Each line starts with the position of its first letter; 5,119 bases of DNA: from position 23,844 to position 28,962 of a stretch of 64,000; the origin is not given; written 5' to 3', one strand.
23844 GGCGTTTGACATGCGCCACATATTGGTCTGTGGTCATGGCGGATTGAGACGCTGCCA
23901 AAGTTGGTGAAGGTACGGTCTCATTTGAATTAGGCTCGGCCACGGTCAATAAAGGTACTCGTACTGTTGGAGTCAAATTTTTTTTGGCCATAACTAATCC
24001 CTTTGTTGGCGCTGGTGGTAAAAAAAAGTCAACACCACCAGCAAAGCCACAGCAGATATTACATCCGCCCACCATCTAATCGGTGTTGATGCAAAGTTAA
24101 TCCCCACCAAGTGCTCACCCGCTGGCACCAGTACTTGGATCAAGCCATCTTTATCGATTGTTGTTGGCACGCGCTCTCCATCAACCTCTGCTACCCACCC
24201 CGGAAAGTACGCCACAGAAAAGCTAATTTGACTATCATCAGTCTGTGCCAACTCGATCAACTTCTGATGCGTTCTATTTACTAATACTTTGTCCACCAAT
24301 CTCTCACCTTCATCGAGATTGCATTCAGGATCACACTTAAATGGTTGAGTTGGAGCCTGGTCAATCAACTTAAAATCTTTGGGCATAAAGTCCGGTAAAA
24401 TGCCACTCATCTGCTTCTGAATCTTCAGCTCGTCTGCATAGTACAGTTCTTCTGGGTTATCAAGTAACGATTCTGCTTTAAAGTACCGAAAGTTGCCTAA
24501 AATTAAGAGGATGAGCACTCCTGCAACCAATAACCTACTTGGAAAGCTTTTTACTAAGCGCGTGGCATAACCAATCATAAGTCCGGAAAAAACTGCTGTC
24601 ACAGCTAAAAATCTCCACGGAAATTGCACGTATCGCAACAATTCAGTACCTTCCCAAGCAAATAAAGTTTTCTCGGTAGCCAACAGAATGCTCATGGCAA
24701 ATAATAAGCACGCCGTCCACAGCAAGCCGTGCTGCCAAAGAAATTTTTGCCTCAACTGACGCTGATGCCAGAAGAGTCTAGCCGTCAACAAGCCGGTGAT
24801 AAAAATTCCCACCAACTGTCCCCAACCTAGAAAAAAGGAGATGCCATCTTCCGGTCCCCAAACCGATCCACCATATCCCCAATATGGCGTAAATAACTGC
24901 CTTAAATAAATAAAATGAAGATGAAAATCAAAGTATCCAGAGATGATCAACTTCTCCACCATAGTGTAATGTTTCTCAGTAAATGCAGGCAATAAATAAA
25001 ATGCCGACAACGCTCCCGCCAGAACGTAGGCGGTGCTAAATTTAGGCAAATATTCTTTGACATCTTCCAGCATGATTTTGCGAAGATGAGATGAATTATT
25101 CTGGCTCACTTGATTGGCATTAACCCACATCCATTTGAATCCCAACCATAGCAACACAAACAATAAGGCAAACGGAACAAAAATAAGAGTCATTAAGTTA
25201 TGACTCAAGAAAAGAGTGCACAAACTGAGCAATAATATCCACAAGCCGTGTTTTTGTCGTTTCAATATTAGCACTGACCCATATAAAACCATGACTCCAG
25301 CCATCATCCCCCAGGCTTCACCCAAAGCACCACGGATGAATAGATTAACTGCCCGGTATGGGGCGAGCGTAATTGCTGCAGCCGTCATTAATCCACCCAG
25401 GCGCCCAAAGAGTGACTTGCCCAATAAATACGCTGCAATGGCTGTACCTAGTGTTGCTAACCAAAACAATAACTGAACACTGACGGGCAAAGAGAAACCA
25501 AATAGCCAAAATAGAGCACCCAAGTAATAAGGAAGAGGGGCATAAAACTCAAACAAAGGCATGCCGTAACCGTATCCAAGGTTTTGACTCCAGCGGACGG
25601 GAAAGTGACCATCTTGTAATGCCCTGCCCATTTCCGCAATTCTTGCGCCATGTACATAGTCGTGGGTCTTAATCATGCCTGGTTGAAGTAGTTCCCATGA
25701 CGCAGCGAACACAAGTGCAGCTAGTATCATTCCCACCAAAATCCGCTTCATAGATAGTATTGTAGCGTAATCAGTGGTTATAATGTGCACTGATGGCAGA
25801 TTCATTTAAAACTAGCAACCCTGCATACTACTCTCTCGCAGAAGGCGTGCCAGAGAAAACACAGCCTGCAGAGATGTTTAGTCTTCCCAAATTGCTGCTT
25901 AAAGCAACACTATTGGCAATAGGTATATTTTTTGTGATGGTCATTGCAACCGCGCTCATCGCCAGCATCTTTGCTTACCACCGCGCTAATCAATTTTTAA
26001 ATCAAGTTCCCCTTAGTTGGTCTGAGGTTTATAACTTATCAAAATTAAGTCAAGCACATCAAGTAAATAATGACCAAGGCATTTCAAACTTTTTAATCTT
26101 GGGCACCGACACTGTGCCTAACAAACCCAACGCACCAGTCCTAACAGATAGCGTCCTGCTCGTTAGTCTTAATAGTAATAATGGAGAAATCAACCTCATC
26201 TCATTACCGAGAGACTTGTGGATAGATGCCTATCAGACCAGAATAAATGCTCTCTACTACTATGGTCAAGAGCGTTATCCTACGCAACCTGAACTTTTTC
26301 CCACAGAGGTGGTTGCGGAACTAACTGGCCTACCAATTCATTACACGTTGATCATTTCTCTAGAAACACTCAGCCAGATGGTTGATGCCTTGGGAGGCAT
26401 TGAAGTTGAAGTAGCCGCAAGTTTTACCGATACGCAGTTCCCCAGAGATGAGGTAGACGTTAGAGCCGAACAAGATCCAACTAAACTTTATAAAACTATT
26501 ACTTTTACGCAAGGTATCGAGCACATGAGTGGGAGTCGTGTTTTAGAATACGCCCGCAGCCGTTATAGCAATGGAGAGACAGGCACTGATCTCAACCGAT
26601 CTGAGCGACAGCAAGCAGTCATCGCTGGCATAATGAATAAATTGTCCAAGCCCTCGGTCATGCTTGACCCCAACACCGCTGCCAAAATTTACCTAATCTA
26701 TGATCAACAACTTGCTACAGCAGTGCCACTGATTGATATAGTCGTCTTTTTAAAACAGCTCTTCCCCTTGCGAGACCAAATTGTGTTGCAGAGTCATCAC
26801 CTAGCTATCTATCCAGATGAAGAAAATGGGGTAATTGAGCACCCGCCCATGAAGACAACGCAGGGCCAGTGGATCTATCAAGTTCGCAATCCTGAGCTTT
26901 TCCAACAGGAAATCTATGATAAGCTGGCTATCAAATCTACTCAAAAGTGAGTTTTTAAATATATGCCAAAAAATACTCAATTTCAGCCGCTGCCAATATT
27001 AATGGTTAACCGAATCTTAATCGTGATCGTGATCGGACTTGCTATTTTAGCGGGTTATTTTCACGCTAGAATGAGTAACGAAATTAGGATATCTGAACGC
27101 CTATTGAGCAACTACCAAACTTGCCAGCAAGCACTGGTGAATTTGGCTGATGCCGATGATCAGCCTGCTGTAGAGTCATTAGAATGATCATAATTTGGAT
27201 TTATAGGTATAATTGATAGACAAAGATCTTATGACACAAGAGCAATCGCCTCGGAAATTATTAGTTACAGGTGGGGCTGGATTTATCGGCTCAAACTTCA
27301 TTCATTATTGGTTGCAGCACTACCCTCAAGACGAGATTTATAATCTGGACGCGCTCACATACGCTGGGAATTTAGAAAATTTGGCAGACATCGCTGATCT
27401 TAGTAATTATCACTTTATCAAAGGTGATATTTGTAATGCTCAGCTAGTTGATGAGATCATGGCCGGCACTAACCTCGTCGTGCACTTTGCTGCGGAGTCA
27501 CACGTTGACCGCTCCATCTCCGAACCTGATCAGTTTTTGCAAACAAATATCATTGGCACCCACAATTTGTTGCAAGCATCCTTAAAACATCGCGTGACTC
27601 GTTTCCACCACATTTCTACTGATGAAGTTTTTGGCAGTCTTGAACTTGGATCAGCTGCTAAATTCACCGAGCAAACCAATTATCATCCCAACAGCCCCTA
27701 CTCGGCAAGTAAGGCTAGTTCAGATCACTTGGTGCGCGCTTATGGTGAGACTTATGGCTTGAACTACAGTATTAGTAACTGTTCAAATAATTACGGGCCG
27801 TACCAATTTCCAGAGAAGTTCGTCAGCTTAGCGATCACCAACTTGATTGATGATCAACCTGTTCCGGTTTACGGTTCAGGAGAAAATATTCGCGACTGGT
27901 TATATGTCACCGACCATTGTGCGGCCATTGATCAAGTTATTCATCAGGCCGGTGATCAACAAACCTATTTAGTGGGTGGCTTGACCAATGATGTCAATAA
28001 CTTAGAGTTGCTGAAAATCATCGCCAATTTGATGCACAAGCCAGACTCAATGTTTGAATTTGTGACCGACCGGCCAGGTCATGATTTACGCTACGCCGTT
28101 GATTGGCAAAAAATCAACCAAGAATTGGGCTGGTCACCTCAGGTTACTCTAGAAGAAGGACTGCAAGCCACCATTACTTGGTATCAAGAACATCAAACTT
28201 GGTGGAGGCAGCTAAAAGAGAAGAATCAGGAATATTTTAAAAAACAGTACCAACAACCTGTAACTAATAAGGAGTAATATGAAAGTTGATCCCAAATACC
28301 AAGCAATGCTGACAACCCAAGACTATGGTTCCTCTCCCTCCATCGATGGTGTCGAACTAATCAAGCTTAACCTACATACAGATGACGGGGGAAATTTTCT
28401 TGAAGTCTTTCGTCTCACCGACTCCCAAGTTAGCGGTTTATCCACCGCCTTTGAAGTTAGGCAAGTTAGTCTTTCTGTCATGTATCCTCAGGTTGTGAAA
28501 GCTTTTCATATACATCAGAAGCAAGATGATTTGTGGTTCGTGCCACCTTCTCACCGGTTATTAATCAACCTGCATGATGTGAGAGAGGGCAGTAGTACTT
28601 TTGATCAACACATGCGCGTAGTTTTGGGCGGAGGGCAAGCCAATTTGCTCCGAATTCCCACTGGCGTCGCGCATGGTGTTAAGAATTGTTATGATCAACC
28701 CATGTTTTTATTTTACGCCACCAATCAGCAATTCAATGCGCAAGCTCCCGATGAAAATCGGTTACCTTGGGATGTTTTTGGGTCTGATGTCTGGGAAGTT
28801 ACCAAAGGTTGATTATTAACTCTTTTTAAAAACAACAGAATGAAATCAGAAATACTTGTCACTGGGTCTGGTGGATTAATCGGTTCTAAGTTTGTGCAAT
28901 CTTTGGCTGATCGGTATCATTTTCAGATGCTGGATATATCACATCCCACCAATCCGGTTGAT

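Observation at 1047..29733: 29-kb glycosylation island with eight GT-C enzymes, a flippase, an LCP ligase and the dTDP-rhamnose pathway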

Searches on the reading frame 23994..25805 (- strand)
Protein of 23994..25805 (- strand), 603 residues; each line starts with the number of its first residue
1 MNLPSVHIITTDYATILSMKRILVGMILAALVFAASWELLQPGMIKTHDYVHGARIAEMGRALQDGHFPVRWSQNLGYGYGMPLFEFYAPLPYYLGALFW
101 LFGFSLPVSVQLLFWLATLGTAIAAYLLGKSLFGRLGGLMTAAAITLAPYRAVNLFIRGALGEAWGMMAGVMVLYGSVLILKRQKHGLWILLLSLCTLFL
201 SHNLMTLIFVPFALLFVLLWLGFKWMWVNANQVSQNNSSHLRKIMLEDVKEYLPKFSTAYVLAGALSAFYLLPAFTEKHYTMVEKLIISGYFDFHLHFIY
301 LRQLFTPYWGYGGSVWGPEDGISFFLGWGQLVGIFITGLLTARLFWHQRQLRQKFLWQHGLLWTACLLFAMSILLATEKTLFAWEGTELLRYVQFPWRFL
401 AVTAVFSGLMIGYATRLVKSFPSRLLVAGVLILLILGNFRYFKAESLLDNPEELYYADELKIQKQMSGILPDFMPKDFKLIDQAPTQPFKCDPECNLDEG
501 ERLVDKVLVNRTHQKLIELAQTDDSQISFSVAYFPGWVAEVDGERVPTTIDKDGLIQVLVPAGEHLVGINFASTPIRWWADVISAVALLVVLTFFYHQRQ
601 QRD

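Call 5: search_protein_families(library=pfam, proteins=[window:23994-25805:-], max_evalue=0.01)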
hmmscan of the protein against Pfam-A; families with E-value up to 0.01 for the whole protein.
window:23994-25805:- (603 aa): 1 family
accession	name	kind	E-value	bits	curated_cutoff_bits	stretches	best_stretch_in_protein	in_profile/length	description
PF09586.16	YfhO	-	0.00042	19.2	28.5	1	521-572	773-824/835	Bacterial membrane protein YfhO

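Call 11: search_protein_families(library=ncbifam, proteins=[window:23994-25805:-], max_evalue=1)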
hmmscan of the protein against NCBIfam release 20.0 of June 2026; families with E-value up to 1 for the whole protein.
window:23994-25805:- (603 aa): 1 family
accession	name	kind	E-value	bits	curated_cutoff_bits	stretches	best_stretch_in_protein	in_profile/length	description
NF047589.1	GlcsyltransPgfM1Strep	equivalog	1.7e-05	23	1400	1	520-596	876-952/955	glycosyltransferase PgfM1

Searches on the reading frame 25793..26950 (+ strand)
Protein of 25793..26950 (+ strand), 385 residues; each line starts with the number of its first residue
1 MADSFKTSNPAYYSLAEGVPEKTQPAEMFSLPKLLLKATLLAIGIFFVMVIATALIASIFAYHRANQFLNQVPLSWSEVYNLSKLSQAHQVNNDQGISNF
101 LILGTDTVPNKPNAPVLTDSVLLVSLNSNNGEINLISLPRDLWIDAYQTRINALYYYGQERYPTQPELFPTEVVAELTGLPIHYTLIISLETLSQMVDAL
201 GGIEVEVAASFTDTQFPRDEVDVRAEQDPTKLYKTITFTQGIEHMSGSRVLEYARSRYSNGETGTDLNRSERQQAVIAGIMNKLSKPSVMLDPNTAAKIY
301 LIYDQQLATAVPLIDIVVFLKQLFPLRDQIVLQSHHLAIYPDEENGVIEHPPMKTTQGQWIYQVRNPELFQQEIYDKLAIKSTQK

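Call 6: search_protein_families(library=pfam, proteins=[window:25793-26950:+], max_evalue=0.01)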
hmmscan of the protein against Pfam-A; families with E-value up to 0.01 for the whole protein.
window:25793-26950:+ (385 aa): 1 family
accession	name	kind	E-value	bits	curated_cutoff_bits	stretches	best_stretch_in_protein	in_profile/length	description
PF03816.19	LytR_cpsA_psr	-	1.1e-27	97.5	24.6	1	118-285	2-149/150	LytR_cpsA_psr family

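Call 61: search_protein_families(library=ncbifam, proteins=[window:25793-26950:+], max_evalue=1e-8)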
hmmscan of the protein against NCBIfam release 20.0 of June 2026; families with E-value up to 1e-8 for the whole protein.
window:25793-26950:+ (385 aa): 4 families
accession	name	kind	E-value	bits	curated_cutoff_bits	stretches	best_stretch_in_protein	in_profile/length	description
TIGR00350.1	lytR_cpsA_psr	domain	3.6e-23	82.5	62.3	1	118-285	3-151/152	LCP family glycopolymer transferase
NF006897.1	PRK09379.1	equivalog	1.2e-17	64.2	441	1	40-285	6-219/298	polyisoprenyl-teichoic acid--peptidoglycan teichoic acid transferase TagU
NF047591.1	ligase_LytR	equivalog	1.2e-13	51.1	450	1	44-284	6-235/336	glycopolymer--peptidoglycan transferase LytR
NF051849.1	LCP_trans_Cps2A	equivalog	1.8e-09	37.3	650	0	221-289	324-390/477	LCP family glycopolymer transferase CpsA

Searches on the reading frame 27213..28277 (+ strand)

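Call 6: search_protein_families(library=pfam, proteins=[window:27213-28277:+], max_evalue=0.01)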
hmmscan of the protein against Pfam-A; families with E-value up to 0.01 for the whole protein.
window:27213-28277:+ (354 aa): 7 families
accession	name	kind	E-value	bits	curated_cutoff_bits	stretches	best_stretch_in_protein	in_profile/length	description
PF16363.11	GDP_Man_Dehyd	-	6.6e-81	272.8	27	1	17-319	1-331/332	GDP-mannose 4,6 dehydratase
PF01370.27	Epimerase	-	2.6e-63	214.1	20.9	1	17-255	2-240/240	NAD dependent epimerase/dehydratase family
PF01073.25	3Beta_HSD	-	2e-22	80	22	1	17-233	1-219/280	3-beta hydroxysteroid dehydrogenase/isomerase family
PF02719.21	Polysacc_synt_2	-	3.6e-16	59.6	20.2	1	16-157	1-149/293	Polysaccharide biosynthesis protein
PF07993.18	NAD_binding_4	-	1.3e-15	57.7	20.1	1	18-192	1-206/258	Male sterility protein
PF04321.23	RmlD_sub_bind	-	2.8e-12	46.7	27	1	15-181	2-143/287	RmlD substrate binding domain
PF13460.12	NAD_binding_10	-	4.2e-06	27.2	27.2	1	51-185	26-138/184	NAD(P)H-binding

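Call 61: search_protein_families(library=ncbifam, proteins=[window:27213-28277:+], max_evalue=1e-8)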
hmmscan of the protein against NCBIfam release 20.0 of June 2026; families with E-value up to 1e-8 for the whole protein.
window:27213-28277:+ (354 aa): 22 families
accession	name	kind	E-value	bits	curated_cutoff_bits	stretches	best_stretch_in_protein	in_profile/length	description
TIGR01181.1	dTDP_gluc_dehyt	equivalog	1.8e-141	470.8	365.1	1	15-334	1-321/321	dTDP-glucose 4,6-dehydratase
NF007490.0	PRK10084.1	subfamily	3.6e-106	355.2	649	1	15-343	2-353/361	dTDP-glucose 4,6-dehydratase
NF007582.0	PRK10217.1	equivalog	3.7e-102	342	698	1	14-336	2-343/355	dTDP-glucose 4,6-dehydratase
TIGR04180.1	EDH_00030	hypoth_equivalog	2.2e-36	125.5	475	1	17-310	2-295/297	NAD-dependent 4,6-dehydratase LegB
TIGR01179.1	galE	equivalog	5.4e-33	114.2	262.3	1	15-188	1-171/332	UDP-glucose 4-epimerase GalE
TIGR02622.1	CDP_4_6_dhtase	equivalog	5e-24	85.1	278.45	1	14-329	5-335/352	CDP-glucose 4,6-dehydratase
TIGR02197.1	heptose_epim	equivalog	6.5e-21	74.8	274.6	1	16-326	1-315/316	ADP-glyceromanno-heptose 6-epimerase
NF007956.0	PRK10675.1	subfamily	2.1e-20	73.1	394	1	15-172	2-158/338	UDP-glucose 4-epimerase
NF011728.1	PRK15181.1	equivalog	1.8e-19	70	760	1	12-327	14-340/348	Vi polysaccharide biosynthesis UDP-N-acetylglucosaminuronic acid C-4 epimerase TviC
TIGR03466.1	HpnA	hypoth_equivalog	2.3e-17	62.9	367.65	1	15-275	2-247/327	hopanoid-associated sugar epimerase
TIGR03589.1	PseB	equivalog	3.5e-17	62.4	407.75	1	14-183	5-171/324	UDP-N-acetylglucosamine 4,6-dehydratase (inverting)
NF047922.1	GDPFucSynFcl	equivalog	8.3e-17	61.6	500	1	103-328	72-305/308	GDP-L-fucose synthase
TIGR01472.1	gmd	equivalog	1.6e-15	57.2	415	1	70-261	60-257/342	GDP-mannose 4,6-dehydratase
NF008872.0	PRK11908.1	equivalog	1.9e-14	53.5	294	1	14-274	2-271/349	bifunctional UDP-4-keto-pentose/UDP-xylose synthase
NF042422.1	oxyalk_red_OleD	equivalog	3.4e-13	49.7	580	1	15-176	2-152/329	2-alkyl-3-oxoalkanoate reductase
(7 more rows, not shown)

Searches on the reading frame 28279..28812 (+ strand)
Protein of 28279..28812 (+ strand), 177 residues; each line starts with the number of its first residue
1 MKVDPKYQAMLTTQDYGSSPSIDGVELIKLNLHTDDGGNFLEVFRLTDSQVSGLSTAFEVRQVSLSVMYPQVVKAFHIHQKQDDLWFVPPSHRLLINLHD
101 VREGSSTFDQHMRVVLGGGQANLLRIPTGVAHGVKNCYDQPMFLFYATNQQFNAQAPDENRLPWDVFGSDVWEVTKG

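Call 6: search_protein_families(library=pfam, proteins=[window:28279-28812:+], max_evalue=0.01)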
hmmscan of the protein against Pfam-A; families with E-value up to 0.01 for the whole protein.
window:28279-28812:+ (177 aa): 2 families
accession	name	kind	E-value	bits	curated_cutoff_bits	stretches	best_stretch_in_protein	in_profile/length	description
PF00908.23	dTDP_sugar_isom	-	6.8e-15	55.6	27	1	21-155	3-136/168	dTDP-4-dehydrorhamnose 3,5-epimerase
PF14667.12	Polysacc_synt_C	-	1e-06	29.2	28.7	1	33-158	1-109/111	Polysaccharide biosynthesis C-terminal domain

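Call 61: search_protein_families(library=ncbifam, proteins=[window:28279-28812:+], max_evalue=1e-8)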
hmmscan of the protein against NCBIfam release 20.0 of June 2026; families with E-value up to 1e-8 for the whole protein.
window:28279-28812:+ (177 aa): 1 family
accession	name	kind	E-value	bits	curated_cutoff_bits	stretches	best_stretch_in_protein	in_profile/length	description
TIGR01221.1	rmlC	equivalog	3e-12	46.7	155.75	1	21-153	6-137/176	dTDP-4-dehydrorhamnose 3,5-epimerase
